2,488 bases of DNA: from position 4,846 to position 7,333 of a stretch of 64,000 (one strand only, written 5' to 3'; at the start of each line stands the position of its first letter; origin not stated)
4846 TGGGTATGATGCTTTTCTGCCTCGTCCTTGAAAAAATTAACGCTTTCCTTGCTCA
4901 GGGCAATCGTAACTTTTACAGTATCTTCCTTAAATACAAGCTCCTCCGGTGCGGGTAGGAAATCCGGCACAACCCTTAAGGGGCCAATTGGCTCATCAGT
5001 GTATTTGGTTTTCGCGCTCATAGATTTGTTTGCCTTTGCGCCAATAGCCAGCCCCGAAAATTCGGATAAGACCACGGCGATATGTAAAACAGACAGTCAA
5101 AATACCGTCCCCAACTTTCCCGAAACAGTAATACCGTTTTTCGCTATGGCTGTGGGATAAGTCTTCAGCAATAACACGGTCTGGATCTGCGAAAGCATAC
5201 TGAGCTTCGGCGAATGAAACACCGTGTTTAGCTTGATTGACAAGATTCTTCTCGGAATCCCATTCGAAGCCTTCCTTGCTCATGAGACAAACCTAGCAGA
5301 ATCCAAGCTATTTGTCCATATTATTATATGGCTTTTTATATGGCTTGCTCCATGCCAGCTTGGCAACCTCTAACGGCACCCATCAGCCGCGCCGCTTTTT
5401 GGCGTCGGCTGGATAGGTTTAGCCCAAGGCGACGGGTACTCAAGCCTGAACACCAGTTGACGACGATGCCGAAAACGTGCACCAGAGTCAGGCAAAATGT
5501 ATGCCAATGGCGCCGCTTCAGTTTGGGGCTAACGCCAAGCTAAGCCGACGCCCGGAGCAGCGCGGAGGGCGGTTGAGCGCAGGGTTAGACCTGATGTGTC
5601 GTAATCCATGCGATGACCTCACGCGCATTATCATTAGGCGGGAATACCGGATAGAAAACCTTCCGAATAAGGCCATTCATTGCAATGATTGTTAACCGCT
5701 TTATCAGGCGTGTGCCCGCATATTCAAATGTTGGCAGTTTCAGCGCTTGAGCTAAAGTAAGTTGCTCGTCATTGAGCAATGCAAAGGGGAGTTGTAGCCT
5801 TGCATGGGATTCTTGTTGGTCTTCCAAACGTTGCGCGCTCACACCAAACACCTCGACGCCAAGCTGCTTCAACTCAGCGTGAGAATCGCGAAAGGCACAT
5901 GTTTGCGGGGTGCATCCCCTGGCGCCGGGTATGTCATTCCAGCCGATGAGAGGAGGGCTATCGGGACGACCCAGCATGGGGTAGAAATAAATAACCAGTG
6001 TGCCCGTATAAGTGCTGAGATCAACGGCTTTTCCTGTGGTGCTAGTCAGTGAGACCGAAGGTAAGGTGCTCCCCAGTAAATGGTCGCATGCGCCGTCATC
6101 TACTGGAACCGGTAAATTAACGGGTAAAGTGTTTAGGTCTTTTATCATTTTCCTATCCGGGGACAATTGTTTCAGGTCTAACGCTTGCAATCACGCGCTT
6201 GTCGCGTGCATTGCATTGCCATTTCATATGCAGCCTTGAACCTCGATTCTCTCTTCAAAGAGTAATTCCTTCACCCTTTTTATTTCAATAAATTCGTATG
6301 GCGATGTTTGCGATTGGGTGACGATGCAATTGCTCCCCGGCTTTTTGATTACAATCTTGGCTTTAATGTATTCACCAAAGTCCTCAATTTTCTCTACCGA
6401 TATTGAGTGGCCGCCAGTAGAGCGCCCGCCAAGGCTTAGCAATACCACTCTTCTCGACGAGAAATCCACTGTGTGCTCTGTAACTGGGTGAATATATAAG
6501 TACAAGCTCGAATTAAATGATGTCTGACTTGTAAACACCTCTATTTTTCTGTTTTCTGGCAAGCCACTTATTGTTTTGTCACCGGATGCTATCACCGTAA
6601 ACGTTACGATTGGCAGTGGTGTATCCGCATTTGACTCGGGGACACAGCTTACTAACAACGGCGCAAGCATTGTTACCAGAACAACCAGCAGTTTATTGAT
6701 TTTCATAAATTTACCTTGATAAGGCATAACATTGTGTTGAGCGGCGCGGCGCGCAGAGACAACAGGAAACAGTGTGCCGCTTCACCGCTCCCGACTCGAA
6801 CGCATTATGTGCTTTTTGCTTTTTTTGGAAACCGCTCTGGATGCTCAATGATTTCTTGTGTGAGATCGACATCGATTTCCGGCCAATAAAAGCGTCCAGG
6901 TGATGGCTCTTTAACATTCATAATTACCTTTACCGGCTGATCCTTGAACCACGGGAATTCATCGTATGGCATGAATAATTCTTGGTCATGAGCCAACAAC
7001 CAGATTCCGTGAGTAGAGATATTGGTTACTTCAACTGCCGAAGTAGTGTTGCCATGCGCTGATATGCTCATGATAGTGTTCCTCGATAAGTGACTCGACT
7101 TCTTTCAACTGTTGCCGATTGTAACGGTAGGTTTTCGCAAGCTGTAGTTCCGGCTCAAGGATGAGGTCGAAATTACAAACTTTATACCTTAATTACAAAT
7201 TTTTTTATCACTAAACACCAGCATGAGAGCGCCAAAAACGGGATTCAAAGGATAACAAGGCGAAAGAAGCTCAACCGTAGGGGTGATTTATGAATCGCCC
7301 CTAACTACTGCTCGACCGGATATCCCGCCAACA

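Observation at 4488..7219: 2.7-kb cargo cassette bounded by 35-bp inverted repeats with tandem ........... boxes, carrying brnTA and stress genes but no transposase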

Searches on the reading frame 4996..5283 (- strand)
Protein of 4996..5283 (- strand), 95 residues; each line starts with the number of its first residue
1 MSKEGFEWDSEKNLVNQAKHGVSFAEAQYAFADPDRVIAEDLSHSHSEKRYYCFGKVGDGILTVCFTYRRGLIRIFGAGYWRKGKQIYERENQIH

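Call 16: search_protein_families(library=pfam, proteins=[window:4996-5283:-], max_evalue=0.01)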
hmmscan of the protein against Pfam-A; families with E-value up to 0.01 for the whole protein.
window:4996-5283:- (95 aa): 1 family
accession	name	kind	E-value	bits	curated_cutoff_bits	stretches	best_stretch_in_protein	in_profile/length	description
PF04365.19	BrnT_toxin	-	5.6e-23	81.5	34.5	1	8-83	1-75/77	Ribonuclease toxin, BrnT, of type II toxin-antitoxin system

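Call 37: find_encoding_contigs(protein=window:4996-5283:-, flank=10000, max_places=10)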
Protein window:4996-5283:- (95 aa): no gene with exactly this product is on record in the collection.

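Call 66: search_protein_families(library=padloc, proteins=[window:4996-5283:-], max_evalue=0.001)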
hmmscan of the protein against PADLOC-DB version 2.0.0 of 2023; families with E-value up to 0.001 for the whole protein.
window:4996-5283:- (95 aa): 0 families

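Call 67: search_protein_families(library=ncbifam, proteins=[window:4996-5283:-], max_evalue=0.001)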
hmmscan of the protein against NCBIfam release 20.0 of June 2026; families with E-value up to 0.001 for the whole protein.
window:4996-5283:- (95 aa): 0 families

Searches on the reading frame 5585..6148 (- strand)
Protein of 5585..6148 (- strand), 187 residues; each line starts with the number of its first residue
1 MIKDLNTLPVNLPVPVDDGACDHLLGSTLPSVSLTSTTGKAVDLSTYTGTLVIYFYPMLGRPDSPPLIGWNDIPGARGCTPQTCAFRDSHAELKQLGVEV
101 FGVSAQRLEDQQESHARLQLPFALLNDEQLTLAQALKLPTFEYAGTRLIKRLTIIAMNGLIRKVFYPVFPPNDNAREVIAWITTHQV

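Call 16: search_protein_families(library=pfam, proteins=[window:5585-6148:-], max_evalue=0.01)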
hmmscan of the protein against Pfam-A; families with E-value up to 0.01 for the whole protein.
window:5585-6148:- (187 aa): 2 families
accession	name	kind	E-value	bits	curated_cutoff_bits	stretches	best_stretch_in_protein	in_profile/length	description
PF00578.27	AhpC-TSA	-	6.9e-17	62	26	1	77-155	39-115/124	AhpC/TSA family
PF08534.16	Redoxin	-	5.7e-16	59.1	26.6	1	26-178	3-147/148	Redoxin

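Call 66: search_protein_families(library=padloc, proteins=[window:5585-6148:-], max_evalue=0.001)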
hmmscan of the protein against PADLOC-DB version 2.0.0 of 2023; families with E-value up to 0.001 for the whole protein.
window:5585-6148:- (187 aa): 0 families

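Call 67: search_protein_families(library=ncbifam, proteins=[window:5585-6148:-], max_evalue=0.001)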
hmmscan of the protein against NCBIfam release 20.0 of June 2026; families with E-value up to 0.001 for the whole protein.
window:5585-6148:- (187 aa): 4 families
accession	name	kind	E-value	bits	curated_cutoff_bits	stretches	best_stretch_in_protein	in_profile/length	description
NF006960.0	PRK09437.1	equivalog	6.6e-16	58.6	140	1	77-184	44-154/156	thioredoxin-dependent thiol peroxidase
NF053650.1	PerredPrxQDein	equivalog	1.6e-11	44.4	260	1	29-137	1-94/148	thioredoxin-dependent peroxiredoxin PrxQ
NF009669.0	PRK13190.1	equivalog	9e-05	21.8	261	1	79-182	44-151/203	putative peroxiredoxin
NF009668.0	PRK13189.1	equivalog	0.00011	21.5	211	0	24-168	11-146/224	peroxiredoxin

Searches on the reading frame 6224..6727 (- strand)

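Call 16: search_protein_families(library=pfam, proteins=[window:6224-6727:-], max_evalue=0.01)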
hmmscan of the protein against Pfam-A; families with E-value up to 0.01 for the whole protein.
window:6224-6727:- (167 aa): 1 family
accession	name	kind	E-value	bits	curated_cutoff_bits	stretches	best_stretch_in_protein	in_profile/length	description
PF14343.11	PrcB_C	-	2.3e-10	41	24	1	94-150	2-56/56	PrcB C-terminal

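Call 66: search_protein_families(library=padloc, proteins=[window:6224-6727:-], max_evalue=0.001)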
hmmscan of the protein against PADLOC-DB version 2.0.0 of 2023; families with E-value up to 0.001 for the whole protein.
window:6224-6727:- (167 aa): 0 families

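Call 67: search_protein_families(library=ncbifam, proteins=[window:6224-6727:-], max_evalue=0.001)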
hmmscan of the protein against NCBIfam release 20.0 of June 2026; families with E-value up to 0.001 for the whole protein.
window:6224-6727:- (167 aa): 1 family
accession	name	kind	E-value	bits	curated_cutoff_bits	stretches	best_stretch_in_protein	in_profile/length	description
NF033596.1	denti_PrcB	equivalog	1.5e-11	44.5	125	1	41-150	62-167/176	dentilisin complex subunit PrcB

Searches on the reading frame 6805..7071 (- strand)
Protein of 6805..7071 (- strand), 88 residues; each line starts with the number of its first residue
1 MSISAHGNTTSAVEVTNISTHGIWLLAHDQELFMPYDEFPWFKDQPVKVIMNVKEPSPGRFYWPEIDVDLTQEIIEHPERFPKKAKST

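Call 16: search_protein_families(library=pfam, proteins=[window:6805-7071:-], max_evalue=0.01)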
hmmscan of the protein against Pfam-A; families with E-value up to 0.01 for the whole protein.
window:6805-7071:- (88 aa): 1 family
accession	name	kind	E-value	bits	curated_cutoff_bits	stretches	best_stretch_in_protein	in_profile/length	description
PF10387.14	DUF2442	-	2.4e-13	50.5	23.9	1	12-80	1-71/72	Protein of unknown function (DUF2442)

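Call 38: find_encoding_contigs(protein=window:6805-7071:-, flank=10000, max_places=10)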
Protein window:6805-7071:- (88 aa): 2 contigs read that carry it; 2 places shown.
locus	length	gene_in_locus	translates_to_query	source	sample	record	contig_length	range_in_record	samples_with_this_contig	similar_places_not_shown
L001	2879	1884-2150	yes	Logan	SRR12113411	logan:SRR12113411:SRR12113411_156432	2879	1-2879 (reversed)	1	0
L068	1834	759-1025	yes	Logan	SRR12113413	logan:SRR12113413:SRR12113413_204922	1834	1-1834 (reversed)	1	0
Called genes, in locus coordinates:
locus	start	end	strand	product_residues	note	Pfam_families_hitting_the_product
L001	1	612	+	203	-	?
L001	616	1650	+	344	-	PF00753:Lactamase_B, PF00581:Rhodanese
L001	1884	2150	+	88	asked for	PF10387:DUF2442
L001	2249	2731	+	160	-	PF14343:PrcB_C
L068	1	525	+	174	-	?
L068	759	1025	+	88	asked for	PF10387:DUF2442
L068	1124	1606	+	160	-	PF14343:PrcB_C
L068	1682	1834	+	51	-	?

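Call 62: find_homologous_proteins(query=window:6805-7071:-, max_evalue=1e-10)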
Query window:6805-7071:- (88 aa): 1040 proteins with E <= 1e-10 among 1040 candidates; the best 120 are listed.
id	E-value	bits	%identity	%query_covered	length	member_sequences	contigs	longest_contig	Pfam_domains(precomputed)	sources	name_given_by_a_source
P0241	9.4e-49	181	88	100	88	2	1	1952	PF10387.15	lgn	-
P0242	1.2e-47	177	88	100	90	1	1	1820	PF10387.15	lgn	-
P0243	1.7e-47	177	88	100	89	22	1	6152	PF10387.15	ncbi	-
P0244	4.7e-47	175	85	100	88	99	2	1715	PF10387.15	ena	-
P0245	5.9e-47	175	85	100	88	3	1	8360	PF10387.15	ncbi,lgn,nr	ncbi:MAG: DUF2442 domain-containing protein [Gammaproteobacteria bacterium]|nr:DUF2442 domain-contai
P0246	6.7e-47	175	89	97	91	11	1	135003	PF10387.15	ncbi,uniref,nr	ncbi:DUF2442 domain-containing protein [Sedimenticola hydrogenitrophicus]|uniref:DUF2442 domain-cont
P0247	7.9e-47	175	88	100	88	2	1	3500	PF10387.15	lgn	-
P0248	4.3e-46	172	83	99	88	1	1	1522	PF10387.15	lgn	-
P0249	1.8e-45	170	85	100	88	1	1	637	PF10387.15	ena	-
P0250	4.2e-45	169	84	100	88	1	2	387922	PF10387.15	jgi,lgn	-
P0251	6.6e-45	169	82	100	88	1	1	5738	PF10387.15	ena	-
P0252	9.2e-45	168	82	100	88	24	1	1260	PF10387.15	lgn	-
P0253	1.4e-43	164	78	100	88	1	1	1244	PF10387.15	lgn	-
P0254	1.9e-43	164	79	98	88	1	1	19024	PF10387.15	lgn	-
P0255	2.1e-43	164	76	100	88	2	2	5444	PF10387.15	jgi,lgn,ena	-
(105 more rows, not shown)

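Call 63: find_encoding_contigs(protein=P0246, flank=8000, max_places=2)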
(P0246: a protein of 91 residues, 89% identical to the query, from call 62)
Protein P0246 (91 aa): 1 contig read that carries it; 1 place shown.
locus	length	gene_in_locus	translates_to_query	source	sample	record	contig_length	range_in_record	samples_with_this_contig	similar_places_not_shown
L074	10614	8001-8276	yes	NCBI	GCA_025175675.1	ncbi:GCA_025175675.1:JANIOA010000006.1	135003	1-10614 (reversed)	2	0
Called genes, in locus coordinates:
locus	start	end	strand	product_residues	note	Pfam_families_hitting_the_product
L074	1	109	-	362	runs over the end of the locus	PF00266:Aminotran_5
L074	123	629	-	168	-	PF06181:Urate_ox_N (faint)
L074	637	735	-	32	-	-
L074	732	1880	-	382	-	PF04055:Radical_SAM, PF13186:SPASM (weak)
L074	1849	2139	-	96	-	PF05402:PqqD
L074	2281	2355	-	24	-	PF08042:PqqA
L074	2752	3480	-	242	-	PF03070:TENA_THI-4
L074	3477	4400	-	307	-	PF12706:Lactamase_B_2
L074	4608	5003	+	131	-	-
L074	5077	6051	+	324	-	PF09084:NMT1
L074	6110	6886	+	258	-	PF00528:BPD_transp_1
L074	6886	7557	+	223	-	PF00005:ABC_tran, PF13401:AAA_22 (weak), PF13304:AAA_21 (weak)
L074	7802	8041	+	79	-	PF13711:DUF4160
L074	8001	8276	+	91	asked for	PF10387:DUF2442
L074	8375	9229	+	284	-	PF04471:Mrr_cat, PF22722:NA-iREase1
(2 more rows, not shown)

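Call 64: find_encoding_contigs(protein=P0243, flank=8000, max_places=2)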
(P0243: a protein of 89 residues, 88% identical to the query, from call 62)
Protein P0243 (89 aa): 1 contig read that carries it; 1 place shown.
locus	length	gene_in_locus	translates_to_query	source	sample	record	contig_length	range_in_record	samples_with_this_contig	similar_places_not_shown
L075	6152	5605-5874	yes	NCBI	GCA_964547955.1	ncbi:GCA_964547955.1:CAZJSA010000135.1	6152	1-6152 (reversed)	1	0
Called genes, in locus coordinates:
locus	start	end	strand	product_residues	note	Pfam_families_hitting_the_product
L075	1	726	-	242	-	?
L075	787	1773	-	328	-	PF04392:ABC_sub_bind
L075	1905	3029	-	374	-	PF00483:NTP_transferase, PF12804:NTP_transf_3 (weak), PF22640:ManC_GMP_beta-helix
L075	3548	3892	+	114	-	-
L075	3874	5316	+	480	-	PF17650:RACo_linker (weak), PF17651:Raco_middle, PF14574:RACo_C_ter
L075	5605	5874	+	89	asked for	PF10387:DUF2442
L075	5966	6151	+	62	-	?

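Call 66: search_protein_families(library=padloc, proteins=[window:6805-7071:-], max_evalue=0.001)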
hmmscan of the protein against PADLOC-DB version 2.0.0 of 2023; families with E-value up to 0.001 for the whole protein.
window:6805-7071:- (88 aa): 0 families

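Call 67: search_protein_families(library=ncbifam, proteins=[window:6805-7071:-], max_evalue=0.001)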
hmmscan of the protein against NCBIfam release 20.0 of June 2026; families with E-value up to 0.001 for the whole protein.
window:6805-7071:- (88 aa): 0 families

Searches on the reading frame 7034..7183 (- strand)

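Call 16: search_protein_families(library=pfam, proteins=[window:7034-7183:-], max_evalue=0.01)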
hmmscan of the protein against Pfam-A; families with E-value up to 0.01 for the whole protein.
seq(50 aa): 1 family
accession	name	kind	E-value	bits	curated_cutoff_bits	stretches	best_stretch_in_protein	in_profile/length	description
PF13711.11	DUF4160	-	1.8e-05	25.3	23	1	3-45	27-65/65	Domain of unknown function (DUF4160)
